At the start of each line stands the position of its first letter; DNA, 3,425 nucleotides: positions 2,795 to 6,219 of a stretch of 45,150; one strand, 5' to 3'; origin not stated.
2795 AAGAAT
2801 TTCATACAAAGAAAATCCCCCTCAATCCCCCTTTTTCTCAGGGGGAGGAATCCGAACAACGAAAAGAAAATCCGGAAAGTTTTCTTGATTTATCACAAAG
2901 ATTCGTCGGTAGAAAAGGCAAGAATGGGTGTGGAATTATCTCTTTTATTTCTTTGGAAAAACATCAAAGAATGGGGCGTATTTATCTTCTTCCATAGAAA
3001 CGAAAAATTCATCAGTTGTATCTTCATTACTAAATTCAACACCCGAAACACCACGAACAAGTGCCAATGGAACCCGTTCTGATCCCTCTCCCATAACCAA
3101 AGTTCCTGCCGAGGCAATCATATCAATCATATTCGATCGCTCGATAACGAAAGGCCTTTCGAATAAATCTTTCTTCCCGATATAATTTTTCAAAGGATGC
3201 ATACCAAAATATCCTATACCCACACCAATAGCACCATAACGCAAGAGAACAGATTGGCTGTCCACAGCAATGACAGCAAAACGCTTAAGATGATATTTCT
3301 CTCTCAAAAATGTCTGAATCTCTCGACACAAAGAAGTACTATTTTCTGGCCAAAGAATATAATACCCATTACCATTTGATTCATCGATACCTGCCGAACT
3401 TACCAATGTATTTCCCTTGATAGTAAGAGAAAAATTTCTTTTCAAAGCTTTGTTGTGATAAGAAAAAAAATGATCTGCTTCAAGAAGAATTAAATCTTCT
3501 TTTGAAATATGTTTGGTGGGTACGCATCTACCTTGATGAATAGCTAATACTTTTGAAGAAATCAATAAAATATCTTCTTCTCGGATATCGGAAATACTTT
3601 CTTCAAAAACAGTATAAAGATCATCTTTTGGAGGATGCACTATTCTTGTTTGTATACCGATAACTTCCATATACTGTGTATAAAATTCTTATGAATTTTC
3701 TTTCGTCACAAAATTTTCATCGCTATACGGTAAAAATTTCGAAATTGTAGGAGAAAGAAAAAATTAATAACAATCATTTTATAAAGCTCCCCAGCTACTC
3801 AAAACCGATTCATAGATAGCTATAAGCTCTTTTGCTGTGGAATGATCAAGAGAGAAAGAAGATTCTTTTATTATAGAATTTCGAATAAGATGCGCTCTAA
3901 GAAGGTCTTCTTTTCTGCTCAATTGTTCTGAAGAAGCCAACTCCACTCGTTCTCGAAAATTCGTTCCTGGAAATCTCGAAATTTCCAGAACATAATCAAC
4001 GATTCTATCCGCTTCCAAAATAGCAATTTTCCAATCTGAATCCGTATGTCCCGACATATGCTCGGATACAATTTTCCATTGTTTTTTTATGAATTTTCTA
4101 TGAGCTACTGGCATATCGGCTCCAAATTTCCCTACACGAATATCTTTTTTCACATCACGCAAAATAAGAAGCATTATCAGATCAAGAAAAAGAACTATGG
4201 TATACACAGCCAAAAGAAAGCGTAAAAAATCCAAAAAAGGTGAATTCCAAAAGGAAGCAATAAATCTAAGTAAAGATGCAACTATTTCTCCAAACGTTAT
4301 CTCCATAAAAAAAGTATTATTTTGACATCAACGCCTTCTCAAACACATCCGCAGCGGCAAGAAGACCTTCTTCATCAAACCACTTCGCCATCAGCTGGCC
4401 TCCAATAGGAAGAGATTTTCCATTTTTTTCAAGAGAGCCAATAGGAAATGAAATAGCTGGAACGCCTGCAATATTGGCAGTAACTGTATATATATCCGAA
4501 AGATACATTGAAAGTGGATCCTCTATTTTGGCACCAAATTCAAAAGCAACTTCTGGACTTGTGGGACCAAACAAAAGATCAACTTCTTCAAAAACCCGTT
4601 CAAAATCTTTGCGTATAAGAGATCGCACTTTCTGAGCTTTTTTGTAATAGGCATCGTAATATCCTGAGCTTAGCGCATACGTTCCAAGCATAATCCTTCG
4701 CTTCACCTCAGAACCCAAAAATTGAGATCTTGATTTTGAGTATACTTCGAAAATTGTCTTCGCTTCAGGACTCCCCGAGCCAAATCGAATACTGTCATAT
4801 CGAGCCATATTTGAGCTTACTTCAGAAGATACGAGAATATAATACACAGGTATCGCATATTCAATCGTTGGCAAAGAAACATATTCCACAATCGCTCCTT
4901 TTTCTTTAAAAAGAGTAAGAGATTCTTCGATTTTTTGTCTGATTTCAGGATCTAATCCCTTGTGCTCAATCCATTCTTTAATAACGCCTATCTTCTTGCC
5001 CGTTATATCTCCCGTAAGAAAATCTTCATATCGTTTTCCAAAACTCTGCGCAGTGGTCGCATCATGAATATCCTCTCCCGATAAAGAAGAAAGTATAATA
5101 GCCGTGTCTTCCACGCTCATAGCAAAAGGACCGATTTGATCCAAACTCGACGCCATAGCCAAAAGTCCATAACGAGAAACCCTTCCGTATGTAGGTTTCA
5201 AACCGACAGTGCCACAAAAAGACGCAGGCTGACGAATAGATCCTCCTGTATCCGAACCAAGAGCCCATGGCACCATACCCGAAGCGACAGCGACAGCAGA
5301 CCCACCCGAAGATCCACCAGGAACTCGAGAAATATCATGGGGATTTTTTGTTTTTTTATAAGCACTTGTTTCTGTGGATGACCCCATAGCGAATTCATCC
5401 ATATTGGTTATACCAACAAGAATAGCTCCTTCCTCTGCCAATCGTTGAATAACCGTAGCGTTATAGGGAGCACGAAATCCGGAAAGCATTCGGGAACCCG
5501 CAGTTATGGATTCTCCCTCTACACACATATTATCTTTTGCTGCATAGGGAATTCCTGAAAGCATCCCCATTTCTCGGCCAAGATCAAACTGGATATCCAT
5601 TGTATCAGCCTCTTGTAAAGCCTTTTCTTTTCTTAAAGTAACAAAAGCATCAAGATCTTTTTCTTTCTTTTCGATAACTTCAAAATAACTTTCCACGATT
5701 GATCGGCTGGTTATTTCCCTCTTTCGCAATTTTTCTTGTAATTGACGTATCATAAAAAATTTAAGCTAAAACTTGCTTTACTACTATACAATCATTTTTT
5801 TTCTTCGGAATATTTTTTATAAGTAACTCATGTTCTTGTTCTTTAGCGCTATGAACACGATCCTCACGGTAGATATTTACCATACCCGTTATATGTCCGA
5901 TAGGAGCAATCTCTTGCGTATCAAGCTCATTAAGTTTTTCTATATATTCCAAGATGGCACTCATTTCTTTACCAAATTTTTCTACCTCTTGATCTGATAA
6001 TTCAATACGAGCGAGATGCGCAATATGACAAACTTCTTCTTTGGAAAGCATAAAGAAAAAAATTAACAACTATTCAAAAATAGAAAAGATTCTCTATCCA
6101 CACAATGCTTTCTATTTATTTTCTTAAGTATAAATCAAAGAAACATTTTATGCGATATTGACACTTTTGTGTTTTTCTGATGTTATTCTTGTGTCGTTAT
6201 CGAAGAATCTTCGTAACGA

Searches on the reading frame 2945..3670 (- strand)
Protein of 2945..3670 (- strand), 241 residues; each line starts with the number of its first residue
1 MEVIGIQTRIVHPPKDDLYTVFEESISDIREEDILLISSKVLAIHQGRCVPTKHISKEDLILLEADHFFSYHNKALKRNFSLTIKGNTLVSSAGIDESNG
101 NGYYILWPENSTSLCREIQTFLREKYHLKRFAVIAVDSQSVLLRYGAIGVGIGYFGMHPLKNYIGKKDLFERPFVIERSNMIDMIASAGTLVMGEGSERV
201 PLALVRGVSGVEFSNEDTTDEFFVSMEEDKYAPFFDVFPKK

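Call 7: search_protein_families(library=pfam, proteins=[window:2945-3670:-], max_evalue=0.1)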
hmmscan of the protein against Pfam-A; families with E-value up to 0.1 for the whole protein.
window:2945-3670:- (241 aa): 1 family
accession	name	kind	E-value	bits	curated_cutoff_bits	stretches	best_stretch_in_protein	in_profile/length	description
PF01996.21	F420_ligase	-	7.7e-32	111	25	1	5-207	1-218/218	F420-0:Gamma-glutamyl ligase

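Call 8: search_protein_families(library=ncbifam, proteins=[window:2945-3670:-], max_evalue=0.1)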
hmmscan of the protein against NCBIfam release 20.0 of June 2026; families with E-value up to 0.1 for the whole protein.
window:2945-3670:- (241 aa): 4 families
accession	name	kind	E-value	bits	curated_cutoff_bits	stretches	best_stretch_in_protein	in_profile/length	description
TIGR04132.1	intra_fol_E_lig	hypoth_equivalog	5.6e-61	206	350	1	1-235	1-234/241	putative folate metabolism gamma-glutamate ligase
NF009809.0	PRK13293.1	equivalog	1.8e-29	102.9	274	1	83-229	95-241/253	coenzyme F420-0:L-glutamate ligase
TIGR01916.1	F420_cofE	equivalog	2.4e-29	102.5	180.65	1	2-229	2-241/244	coenzyme F420-0:L-glutamate ligase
NF009810.0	PRK13294.1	equivalog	3.4e-20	72.4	304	1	14-229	26-240/449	coenzyme F420-0:L-glutamate ligase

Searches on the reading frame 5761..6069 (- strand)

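Call 28: search_protein_families(library=pfam, proteins=[window:5761-6069:-], max_evalue=0.00001)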
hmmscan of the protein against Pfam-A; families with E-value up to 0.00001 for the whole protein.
window:5761-6069:- (102 aa): 1 family
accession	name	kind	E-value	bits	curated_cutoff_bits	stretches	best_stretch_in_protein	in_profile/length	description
PF02686.20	GatC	-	3.4e-18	66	23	1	24-97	1-66/66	Glu-tRNAGln amidotransferase C subunit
